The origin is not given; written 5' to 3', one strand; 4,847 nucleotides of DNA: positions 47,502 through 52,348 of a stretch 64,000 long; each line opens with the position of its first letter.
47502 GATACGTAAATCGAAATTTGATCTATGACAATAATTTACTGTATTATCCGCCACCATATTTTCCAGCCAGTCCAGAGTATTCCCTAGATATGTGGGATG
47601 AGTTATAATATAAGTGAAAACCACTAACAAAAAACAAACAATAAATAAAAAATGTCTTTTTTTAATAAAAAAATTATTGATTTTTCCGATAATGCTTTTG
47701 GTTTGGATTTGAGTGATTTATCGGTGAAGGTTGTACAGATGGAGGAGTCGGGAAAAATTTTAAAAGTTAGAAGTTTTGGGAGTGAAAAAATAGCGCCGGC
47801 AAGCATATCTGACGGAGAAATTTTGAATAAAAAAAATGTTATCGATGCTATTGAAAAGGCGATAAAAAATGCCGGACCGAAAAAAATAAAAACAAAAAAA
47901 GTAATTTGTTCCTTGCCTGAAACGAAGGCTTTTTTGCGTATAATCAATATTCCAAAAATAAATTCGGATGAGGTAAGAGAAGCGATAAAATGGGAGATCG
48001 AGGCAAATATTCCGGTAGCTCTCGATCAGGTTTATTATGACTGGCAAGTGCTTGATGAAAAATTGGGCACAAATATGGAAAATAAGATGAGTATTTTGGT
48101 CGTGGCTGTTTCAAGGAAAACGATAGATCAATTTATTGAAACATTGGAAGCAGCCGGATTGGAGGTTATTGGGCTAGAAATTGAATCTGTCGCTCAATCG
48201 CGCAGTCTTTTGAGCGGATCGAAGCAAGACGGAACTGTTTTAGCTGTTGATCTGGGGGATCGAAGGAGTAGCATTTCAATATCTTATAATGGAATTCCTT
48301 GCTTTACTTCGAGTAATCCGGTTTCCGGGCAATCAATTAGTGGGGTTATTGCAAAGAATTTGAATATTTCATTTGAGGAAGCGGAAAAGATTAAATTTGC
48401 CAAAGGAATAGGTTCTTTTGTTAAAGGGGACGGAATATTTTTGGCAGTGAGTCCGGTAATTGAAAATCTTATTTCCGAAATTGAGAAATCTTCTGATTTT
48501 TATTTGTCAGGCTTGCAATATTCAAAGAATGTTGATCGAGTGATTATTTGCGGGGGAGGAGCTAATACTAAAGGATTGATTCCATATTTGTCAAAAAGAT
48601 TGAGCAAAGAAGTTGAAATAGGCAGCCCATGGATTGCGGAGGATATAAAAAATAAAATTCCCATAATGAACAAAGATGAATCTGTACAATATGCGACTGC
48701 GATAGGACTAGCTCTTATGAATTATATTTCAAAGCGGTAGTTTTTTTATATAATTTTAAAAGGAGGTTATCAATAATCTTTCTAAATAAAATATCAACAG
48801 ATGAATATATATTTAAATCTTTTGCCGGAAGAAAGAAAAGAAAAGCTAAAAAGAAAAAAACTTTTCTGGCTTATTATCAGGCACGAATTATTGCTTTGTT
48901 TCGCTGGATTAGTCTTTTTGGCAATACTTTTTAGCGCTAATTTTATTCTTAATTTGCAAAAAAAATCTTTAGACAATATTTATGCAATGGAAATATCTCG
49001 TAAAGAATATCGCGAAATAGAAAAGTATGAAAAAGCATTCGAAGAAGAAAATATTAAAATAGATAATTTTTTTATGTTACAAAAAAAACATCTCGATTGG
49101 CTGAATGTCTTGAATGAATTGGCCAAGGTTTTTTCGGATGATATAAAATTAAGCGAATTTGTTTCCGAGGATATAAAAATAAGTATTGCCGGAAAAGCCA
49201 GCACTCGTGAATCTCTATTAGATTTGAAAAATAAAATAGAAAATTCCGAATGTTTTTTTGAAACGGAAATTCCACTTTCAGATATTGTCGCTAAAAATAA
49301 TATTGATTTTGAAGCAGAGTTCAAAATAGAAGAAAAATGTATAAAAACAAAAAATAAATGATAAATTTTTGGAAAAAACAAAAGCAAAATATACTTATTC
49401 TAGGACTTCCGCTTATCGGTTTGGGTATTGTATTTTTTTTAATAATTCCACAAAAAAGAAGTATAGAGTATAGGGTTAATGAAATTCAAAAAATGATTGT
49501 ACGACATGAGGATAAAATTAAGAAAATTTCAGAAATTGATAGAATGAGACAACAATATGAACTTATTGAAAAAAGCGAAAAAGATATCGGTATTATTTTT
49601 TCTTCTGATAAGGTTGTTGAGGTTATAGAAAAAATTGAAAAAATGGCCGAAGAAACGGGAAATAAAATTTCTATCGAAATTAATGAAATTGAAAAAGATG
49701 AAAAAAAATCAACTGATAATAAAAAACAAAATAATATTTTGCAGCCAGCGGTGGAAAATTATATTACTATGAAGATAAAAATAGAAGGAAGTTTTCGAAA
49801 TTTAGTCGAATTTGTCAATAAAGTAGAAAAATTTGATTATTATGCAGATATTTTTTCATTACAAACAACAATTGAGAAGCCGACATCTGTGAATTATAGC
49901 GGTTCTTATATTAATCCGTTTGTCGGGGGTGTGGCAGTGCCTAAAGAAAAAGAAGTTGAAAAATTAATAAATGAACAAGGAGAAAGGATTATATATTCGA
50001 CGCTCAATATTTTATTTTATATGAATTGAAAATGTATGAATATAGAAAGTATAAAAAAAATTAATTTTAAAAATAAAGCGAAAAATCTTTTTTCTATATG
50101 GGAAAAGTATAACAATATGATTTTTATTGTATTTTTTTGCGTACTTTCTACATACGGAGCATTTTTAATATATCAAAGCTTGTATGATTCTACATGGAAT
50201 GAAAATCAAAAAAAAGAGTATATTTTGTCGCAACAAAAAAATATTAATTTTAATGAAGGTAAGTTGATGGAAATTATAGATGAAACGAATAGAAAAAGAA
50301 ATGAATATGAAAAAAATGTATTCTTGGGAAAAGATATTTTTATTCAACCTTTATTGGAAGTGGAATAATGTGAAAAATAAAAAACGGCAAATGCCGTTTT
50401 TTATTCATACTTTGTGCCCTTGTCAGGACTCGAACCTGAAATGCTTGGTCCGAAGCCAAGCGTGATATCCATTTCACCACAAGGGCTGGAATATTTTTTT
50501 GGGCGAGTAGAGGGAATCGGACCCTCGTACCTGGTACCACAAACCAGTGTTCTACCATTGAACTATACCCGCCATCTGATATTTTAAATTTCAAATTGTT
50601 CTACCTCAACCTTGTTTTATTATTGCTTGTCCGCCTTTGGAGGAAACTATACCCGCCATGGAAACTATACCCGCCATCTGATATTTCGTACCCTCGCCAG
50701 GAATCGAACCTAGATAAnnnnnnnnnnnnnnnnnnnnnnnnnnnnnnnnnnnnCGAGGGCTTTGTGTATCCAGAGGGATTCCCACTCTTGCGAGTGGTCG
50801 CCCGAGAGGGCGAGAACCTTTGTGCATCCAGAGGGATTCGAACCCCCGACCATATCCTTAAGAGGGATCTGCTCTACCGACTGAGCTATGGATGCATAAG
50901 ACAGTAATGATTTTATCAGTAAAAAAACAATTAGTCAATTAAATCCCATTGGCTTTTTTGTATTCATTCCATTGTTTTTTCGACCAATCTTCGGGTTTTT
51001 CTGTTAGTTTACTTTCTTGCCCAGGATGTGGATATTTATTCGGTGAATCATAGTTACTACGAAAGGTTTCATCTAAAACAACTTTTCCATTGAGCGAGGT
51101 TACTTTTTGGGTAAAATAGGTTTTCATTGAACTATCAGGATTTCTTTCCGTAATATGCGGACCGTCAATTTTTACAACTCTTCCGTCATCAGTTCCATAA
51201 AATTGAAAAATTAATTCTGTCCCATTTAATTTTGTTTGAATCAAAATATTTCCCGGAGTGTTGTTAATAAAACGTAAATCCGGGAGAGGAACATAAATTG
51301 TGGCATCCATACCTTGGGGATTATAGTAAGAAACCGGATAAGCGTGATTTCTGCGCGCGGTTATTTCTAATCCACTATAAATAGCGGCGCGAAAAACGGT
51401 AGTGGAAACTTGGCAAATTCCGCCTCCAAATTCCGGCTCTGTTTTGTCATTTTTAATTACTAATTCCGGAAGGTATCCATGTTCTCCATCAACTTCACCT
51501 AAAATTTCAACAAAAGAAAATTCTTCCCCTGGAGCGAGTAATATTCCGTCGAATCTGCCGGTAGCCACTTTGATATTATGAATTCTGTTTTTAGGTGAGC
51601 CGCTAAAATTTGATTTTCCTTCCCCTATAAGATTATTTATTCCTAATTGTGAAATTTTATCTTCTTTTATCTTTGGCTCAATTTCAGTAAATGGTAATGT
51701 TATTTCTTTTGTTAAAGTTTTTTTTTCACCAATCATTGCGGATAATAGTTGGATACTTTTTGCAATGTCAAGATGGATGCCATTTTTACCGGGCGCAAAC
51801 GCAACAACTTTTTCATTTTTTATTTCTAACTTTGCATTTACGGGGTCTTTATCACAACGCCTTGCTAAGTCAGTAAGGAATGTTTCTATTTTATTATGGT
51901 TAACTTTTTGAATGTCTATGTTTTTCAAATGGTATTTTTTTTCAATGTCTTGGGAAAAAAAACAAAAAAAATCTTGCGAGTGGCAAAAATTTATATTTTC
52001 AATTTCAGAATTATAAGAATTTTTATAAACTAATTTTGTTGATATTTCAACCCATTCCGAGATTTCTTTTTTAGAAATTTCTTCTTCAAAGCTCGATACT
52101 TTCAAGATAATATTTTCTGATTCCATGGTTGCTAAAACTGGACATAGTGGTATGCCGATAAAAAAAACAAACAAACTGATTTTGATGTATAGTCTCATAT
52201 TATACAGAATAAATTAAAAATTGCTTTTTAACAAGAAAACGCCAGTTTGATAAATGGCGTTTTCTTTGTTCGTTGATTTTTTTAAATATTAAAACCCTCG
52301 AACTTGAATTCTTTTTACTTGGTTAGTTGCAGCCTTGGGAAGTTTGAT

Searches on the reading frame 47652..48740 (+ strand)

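Call 8: search_protein_families(library=pfam, proteins=[window:47652-48740:+])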
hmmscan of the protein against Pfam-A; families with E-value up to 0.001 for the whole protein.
window:47652-48740:+ (362 aa): 3 families
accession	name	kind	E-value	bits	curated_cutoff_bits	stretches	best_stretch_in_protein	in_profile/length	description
PF11104.14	PilM_2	-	8.3e-50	170.1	27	1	17-356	1-338/340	Type IV pilus assembly protein PilM;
PF14450.12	FtsA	-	1.7e-12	48.3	31.8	1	198-352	2-127/127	Cell division protein FtsA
PF05134.19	T2SSL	-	0.00025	21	25.5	1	81-173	46-129/231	Type II secretion system (T2SS), protein L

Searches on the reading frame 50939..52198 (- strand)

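Call 23: search_protein_families(library=pfam, proteins=[window:50939-52198:-])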
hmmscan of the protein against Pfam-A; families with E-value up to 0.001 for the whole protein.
window:50939-52198:- (419 aa): 2 families
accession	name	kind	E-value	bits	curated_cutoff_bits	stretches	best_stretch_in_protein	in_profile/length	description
PF04294.18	VanW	-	2.6e-43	147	27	1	204-334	1-130/130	VanW like protein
PF12229.13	PG_binding_4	-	2.7e-08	34.4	22.1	1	98-159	51-111/117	Putative peptidoglycan binding domain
